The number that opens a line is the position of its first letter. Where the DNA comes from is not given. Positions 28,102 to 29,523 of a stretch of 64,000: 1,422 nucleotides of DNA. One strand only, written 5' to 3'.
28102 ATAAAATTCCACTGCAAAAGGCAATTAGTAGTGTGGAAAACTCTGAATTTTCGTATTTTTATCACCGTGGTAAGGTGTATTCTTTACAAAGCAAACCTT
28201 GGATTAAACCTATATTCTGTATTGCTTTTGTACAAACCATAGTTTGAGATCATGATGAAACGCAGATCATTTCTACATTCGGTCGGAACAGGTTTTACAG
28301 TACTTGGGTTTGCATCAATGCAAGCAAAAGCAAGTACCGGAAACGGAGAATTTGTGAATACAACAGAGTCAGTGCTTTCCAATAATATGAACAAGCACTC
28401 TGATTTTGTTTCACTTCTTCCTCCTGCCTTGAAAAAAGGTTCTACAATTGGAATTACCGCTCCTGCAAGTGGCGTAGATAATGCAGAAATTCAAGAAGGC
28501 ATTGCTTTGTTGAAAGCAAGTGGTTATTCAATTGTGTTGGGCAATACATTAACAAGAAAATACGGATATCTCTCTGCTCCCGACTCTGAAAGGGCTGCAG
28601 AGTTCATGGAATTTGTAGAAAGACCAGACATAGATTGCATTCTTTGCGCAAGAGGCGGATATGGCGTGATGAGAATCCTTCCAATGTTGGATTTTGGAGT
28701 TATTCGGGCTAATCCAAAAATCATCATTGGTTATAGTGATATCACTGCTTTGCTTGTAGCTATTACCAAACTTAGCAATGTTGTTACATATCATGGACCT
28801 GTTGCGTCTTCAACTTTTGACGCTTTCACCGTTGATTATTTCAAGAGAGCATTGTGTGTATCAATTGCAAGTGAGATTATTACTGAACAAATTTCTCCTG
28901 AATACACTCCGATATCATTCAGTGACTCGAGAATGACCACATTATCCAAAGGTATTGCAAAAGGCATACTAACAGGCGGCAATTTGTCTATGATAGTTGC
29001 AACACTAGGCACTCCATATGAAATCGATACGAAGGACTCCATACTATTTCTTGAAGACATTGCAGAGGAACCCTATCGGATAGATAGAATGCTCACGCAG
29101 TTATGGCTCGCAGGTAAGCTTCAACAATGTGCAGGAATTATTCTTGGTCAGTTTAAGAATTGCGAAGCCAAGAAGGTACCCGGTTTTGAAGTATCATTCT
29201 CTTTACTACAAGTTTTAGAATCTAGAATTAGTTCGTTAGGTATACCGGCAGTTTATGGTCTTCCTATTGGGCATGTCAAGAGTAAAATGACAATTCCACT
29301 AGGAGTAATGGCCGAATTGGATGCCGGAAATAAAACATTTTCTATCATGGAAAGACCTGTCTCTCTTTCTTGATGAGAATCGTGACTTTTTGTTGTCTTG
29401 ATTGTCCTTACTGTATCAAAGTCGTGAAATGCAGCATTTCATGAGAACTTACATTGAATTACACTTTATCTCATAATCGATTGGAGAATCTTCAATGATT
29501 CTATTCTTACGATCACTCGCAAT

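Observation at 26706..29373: Divergent pair of Tat-signal-bearing, normally cytoplasmic enzymes: S66 LD-carboxypeptidase and class-V PLP enzyme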

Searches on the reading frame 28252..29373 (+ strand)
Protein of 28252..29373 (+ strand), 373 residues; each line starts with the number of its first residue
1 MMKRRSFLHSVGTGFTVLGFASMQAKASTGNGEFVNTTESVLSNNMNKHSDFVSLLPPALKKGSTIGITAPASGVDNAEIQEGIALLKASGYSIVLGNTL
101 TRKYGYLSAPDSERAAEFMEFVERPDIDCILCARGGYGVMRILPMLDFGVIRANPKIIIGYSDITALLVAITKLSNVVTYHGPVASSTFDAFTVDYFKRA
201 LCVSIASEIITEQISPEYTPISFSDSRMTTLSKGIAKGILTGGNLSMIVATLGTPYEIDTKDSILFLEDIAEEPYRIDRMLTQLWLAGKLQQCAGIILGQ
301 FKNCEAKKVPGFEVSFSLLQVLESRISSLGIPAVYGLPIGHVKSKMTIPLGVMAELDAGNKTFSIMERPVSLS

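Call 3: search_protein_families(library=pfam, proteins=[window:28252-29373:+])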
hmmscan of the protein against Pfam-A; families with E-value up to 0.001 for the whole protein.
window:28252-29373:+ (373 aa): 2 families
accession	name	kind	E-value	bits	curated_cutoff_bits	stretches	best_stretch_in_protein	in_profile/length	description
PF02016.21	Peptidase_S66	-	1e-39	135.8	25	1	66-182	1-121/121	LD-carboxypeptidase N-terminal domain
PF17676.7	Peptidase_S66C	-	1.2e-39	136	23.7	1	237-356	1-120/120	LD-carboxypeptidase C-terminal domain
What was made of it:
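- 28252..29373 (+): Peptidase S66 (LD-carboxypeptidase family) protein, 373 aa, predicted periplasmic. Both S66 Pfam domains at about E 1e-39 (call 3).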

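Call 4: search_protein_families(library=ncbifam, proteins=[window:28252-29373:+])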
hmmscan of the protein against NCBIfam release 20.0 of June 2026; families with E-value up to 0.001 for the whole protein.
window:28252-29373:+ (373 aa): 1 family
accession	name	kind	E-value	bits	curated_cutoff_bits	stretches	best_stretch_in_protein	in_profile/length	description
NF008424.0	PRK11253.1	equivalog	6e-55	186.5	378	1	64-365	5-298/308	muramoyltetrapeptide carboxypeptidase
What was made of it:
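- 28252..29373 (+): NCBIfam LdcA model 186 bits, below its cutoff of 378 (call 4).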

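Call 9: find_homologous_proteins(query=window:28252-29373:+)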
Query window:28252-29373:+ (373 aa): 6496 proteins with E <= 0.001 among 8000 candidates; the best 120 are listed.
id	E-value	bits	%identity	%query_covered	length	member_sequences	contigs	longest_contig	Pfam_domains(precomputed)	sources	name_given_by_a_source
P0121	1.4e-228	776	94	100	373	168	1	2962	PF17676.8,PF02016.22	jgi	jgi:muramoyltetrapeptide carboxypeptidase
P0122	2.7e-227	771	94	100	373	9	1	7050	PF17676.8,PF02016.22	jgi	jgi:muramoyltetrapeptide carboxypeptidase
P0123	7.0e-200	681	82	100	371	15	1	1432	PF17676.8,PF02016.22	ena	-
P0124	1.1e-199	681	82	100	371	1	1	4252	PF17676.8,PF02016.22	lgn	-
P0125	1.9e-198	677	81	100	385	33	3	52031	PF17676.8,PF02016.22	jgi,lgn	-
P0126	1.9e-197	673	81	100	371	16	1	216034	PF17676.8,PF02016.22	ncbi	ncbi:MAG: LD-carboxypeptidase [Ignavibacteria bacterium]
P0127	8.4e-197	671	80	100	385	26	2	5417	PF17676.8,PF02016.22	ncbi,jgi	jgi:muramoyltetrapeptide carboxypeptidase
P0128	4.8e-187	639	80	100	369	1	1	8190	PF17676.8,PF02016.22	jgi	jgi:muramoyltetrapeptide carboxypeptidase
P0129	2.7e-183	627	89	86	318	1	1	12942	PF17676.8,PF02016.22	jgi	jgi:muramoyltetrapeptide carboxypeptidase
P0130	1.0e-177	608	74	100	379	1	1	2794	PF17676.8,PF02016.22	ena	-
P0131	6.4e-168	576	70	100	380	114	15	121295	PF17676.8,PF02016.22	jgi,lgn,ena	jgi:muramoyltetrapeptide carboxypeptidase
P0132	2.0e-147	509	63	99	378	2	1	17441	PF17676.8,PF02016.22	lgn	-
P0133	7.6e-142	490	63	99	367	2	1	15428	PF17676.8,PF02016.22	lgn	-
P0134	6.2e-141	487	67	86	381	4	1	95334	PF17676.8,PF02016.22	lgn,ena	-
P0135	1.6e-140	486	67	86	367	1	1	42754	PF17676.8,PF02016.22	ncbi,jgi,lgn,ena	jgi:muramoyltetrapeptide carboxypeptidase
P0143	5.1e-122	425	62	85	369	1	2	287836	PF17676.8,PF02016.22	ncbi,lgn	-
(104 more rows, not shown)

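Call 13: search_solved_structures(query=window:28252-29373:+, max_evalue=0.00001, show_alignments=2)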
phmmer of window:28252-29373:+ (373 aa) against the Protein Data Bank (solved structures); distinct sequences matched with E-value up to 0.00001: 28.
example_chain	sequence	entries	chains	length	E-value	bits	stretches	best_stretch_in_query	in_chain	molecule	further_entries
6uuk_A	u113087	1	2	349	4.1e-43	150.9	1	65-357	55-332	Muramoyltetrapeptide carboxypeptidase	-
3sr3_A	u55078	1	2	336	4.3e-37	131.1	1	56-368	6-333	Microcin immunity protein MccF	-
3tyx_A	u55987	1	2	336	4.7e-37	130.9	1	56-368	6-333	Microcin immunity protein MccF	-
3gjz_A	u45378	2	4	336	5.4e-37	130.7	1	56-368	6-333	Microcin immunity protein MccF | Microcin C7 self-immunity protein mccF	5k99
3u1b_A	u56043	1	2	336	1e-36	129.8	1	56-368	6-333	Microcin immunity protein MccF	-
3t5m_A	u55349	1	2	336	1.4e-36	129.4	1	56-368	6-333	Microcin immunity protein MccF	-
4jvo_A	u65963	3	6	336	2.1e-35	125.5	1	56-368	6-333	Microcin immunity protein MccF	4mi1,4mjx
3tlz_A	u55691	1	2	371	3e-34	121.7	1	55-371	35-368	MccF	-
3tla_A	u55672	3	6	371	3.5e-34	121.5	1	55-371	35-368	MccF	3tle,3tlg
3tlb_A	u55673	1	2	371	3.7e-34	121.4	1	55-371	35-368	MccF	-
3tlc_A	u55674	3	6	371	9.3e-34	120.1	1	55-371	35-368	MccF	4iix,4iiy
3tly_A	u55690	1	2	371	1.8e-33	119.2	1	55-371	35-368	MccF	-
5z01_A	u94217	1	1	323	1.7e-31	112.7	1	81-357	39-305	Murein tetrapeptide carboxypeptidase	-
5z03_A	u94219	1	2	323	4.4e-31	111.3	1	81-357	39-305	Murein tetrapeptide carboxypeptidase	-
1zrs_A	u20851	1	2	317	2.7e-30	108.7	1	65-358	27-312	hypothetical protein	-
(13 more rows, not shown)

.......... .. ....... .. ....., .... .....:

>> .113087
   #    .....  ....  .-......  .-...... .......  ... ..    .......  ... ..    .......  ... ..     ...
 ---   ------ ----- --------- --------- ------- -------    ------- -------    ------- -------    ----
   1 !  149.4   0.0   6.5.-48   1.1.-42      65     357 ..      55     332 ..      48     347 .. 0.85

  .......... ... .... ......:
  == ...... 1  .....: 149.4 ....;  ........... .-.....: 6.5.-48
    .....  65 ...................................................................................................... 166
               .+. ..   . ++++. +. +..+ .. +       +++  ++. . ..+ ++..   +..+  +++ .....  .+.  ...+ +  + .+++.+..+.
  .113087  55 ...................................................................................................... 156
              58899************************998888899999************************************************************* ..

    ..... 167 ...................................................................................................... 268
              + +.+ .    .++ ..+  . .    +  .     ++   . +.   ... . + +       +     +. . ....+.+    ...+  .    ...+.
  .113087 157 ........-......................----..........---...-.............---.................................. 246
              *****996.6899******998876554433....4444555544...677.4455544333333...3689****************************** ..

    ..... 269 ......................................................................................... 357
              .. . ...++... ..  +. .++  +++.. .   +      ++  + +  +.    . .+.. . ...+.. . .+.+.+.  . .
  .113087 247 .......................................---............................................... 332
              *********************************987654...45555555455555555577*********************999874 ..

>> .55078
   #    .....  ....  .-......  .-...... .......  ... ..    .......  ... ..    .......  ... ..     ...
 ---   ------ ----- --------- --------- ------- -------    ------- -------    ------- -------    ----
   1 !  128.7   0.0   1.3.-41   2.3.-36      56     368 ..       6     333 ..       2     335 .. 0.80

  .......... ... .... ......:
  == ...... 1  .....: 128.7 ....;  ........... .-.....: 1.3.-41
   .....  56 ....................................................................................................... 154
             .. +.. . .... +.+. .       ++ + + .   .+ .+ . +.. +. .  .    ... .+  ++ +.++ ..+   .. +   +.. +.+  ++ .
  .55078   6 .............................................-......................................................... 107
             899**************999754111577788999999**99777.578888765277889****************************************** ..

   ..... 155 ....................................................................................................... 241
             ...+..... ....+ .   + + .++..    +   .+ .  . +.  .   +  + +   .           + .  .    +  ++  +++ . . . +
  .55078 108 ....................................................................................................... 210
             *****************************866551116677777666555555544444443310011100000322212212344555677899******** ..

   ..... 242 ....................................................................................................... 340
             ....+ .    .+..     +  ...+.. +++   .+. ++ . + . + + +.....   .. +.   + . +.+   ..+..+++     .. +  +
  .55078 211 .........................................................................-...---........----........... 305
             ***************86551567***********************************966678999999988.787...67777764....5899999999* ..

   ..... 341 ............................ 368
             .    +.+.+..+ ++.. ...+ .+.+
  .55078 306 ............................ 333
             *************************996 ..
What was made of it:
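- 28252..29373 (+): PDB hits: 6uuk muramoyltetrapeptide carboxypeptidase E 4e-43, MccF E 4e-37, LdcA E 2e-31 (call 13).
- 28735..28737 (+): Codon of Ser162, the predicted nucleophile (GYSDIT motif). Partner residues are Glu268 (29053-29055) and His341 (29272-29274). The motifs align to 6uuk (call 13).
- On Peptidase family S66 (LD-carboxypeptidase / MccF): The motifs GYSDIT, FLEDI and GHVK align to 6uuk (call 13).
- Closest known: MccF. Same: S66 family, with comparable phmmer scores (E about 4e-37, call 13).
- The S66 protein scores below the NCBIfam LdcA equivalog cutoff and is nearly as similar to MccF as to LdcA (calls 4, 13), so its substrate is uncertain. phmmer scores to MccF structures (131 bits) exceed those to E. 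coli or P. aeruginosa LdcA (108-113 bits) (call 13). The best PDB hit is a muramoyltetrapeptide carboxypeptidase, 6uuk at 151 bits (call 13).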

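Call 24: find_encoding_contigs(protein=P0134, flank=8000, max_places=1)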
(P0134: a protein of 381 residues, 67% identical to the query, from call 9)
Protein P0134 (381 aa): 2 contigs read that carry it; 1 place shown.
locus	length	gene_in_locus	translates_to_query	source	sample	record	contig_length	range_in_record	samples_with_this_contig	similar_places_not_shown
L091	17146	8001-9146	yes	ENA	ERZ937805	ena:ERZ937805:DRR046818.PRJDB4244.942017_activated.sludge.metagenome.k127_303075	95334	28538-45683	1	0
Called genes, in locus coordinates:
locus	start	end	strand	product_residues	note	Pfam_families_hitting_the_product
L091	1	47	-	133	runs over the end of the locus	-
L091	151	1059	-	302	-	-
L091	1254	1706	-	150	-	PF13279:4HBT_2, PF03061:4HBT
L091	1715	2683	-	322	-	PF02195:ParB_N, PF17762:HTH_ParB, PF23552:ParB_C (weak)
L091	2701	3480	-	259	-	PF00142:Fer4_NifH (faint), PF01656:CbiA, PF02374:ArsA_ATPase (weak), PF06564:CBP_BcsQ, PF09140:MipZ, PF10609:ParA (weak), PF13614:AAA_31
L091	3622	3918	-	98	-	PF09360:zf-CDGSH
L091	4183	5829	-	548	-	PF03485:Arg_tRNA_synt_N, PF00750:tRNA-synt_1d, PF00133:tRNA-synt_1 (faint), PF01406:tRNA-synt_1e (faint), PF01921:tRNA-synt_1f (faint), PF05746:DALR_1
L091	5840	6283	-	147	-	PF02410:RsfS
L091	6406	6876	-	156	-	PF13399:LytR_C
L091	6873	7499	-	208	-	PF07638:Sigma70_ECF (weak), PF04542:Sigma70_r2, PF08281:Sigma70_r4_2, PF04545:Sigma70_r4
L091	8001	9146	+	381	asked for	PF02016:Peptidase_S66, PF17676:Peptidase_S66C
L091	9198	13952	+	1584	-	PF00092:VWA, PF13519:VWA_2, PF15780:ASH (faint), PF22067:Cep192_D3 (faint), PF22073:Cep192_D4 (faint), PF22544:HYDIN_VesB_CFA65-like_Ig (faint), PF18962:Por_Secre_tail (weak)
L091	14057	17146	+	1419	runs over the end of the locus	PF00092:VWA, PF13519:VWA_2, PF15780:ASH (faint), PF22067:Cep192_D3 (faint), PF22073:Cep192_D4 (faint), PF22544:HYDIN_VesB_CFA65-like_Ig (faint), PF24291:Ig_CFAP65 (faint), PF18962:Por_Secre_tail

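Call 25: find_encoding_contigs(protein=P0143, flank=8000, max_places=1)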
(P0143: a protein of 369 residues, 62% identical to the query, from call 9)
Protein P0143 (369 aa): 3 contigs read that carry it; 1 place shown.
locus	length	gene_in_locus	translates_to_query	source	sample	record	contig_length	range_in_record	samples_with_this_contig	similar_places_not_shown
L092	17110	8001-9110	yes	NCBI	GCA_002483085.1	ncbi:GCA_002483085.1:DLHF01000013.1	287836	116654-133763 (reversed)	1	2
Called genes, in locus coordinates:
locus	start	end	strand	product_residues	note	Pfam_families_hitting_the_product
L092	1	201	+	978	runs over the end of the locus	PF03193:RsgA_GTPase (faint), PF00005:ABC_tran (faint), PF02463:SMC_N (faint), PF13191:AAA_16 (faint), PF13304:AAA_21 (faint), PF13555:AAA_29 (faint), PF17760:UvrA_inter, PF17755:UvrA_DNA-bind, +1 more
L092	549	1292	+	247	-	PF01012:ETF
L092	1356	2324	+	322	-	PF01012:ETF, PF00766:ETF_alpha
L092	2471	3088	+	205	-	PF02577:BFN_dom, PF02151:UVR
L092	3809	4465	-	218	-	PF13505:OMP_b-brl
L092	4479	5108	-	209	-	PF07638:Sigma70_ECF (faint), PF04542:Sigma70_r2, PF08281:Sigma70_r4_2, PF04545:Sigma70_r4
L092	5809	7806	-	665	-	PF00691:OmpA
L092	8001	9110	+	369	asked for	PF02016:Peptidase_S66, PF17676:Peptidase_S66C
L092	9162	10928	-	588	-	PF03485:Arg_tRNA_synt_N, PF00750:tRNA-synt_1d, PF05746:DALR_1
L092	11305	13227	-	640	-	PF08534:Redoxin, PF00578:AhpC-TSA, PF00085:Thioredoxin, PF13098:Thioredoxin_2, PF13905:Thioredoxin_8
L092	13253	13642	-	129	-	-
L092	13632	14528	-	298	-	PF13369:Transglut_core2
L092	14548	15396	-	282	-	PF18306:LDcluster4, PF03641:Lysine_decarbox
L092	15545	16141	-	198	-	PF00106:adh_short, PF13561:adh_short_C2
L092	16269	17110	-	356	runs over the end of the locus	PF01571:GCV_T, PF08669:GCV_T_C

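Call 47: search_protein_representatives(protein=window:28252-29373:+)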
Query: 373 residues. Proteins with E-value up to 0.001 (for the whole library): 12862; up to 1e-10: 8560; up to 1e-30: 2541. The best 150 are listed.
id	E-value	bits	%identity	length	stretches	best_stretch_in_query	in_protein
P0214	8.2e-108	376.8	52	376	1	4-369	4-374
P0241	1.4e-104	366.2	55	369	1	55-368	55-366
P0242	1.9e-102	359.2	52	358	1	18-371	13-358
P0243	7.6e-99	347.3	52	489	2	2-226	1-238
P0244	1.7e-94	333.1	51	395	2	2-217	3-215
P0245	9.3e-94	330.6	49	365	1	19-370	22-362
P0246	1.4e-91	323.4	52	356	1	54-370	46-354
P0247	7.3e-88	311.2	48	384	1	2-370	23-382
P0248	8.9e-86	304.4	49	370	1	29-370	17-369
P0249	9.2e-86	304.3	44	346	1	55-371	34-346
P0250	1.1e-83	297.5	47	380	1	50-370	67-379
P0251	3.3e-83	295.9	46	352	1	44-369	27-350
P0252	1.9e-82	293.4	47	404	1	31-370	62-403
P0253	2.7e-82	292.9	46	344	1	56-372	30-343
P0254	3.2e-80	286.1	46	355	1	1-368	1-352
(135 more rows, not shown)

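Call 59: find_related_loci(query=A2, collection=metagenome_contigs, flank=10000)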
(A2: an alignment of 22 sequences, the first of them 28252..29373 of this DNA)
Query A2 (373 aa) in metagenome_contigs; peptide patterns used: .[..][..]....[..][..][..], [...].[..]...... (x = any residue, [..] = any of these).
600 stretches matched a pattern (row limit reached: there are more); 592 encode a relative of the query (tblastn E <= 1e-3); the best 80 are kept; 80 distinct loci.
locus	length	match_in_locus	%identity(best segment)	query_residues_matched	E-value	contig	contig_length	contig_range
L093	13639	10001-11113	81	2-373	0e+0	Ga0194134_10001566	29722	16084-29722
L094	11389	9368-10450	63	4-370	3e-148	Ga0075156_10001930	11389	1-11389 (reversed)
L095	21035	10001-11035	51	1-370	3e-113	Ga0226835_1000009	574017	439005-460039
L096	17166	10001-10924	52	57-370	7e-106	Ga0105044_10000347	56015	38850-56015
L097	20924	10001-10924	52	57-370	2e-105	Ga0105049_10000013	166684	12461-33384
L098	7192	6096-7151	49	4-370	4e-103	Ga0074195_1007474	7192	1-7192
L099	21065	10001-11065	44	1-370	2e-95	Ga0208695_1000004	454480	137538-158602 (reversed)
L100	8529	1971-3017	44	2-370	3e-94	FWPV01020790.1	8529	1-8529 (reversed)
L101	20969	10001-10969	44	43-370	2e-90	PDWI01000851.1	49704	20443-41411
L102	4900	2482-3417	49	55-371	6e-90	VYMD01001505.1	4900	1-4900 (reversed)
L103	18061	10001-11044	41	2-370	3e-89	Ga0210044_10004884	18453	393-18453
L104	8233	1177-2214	42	1-367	2e-88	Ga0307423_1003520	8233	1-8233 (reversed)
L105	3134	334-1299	45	44-367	3e-89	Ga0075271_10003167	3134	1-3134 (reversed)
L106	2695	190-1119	43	58-370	2e-89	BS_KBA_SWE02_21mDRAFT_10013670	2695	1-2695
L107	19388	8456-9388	44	57-370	3e-87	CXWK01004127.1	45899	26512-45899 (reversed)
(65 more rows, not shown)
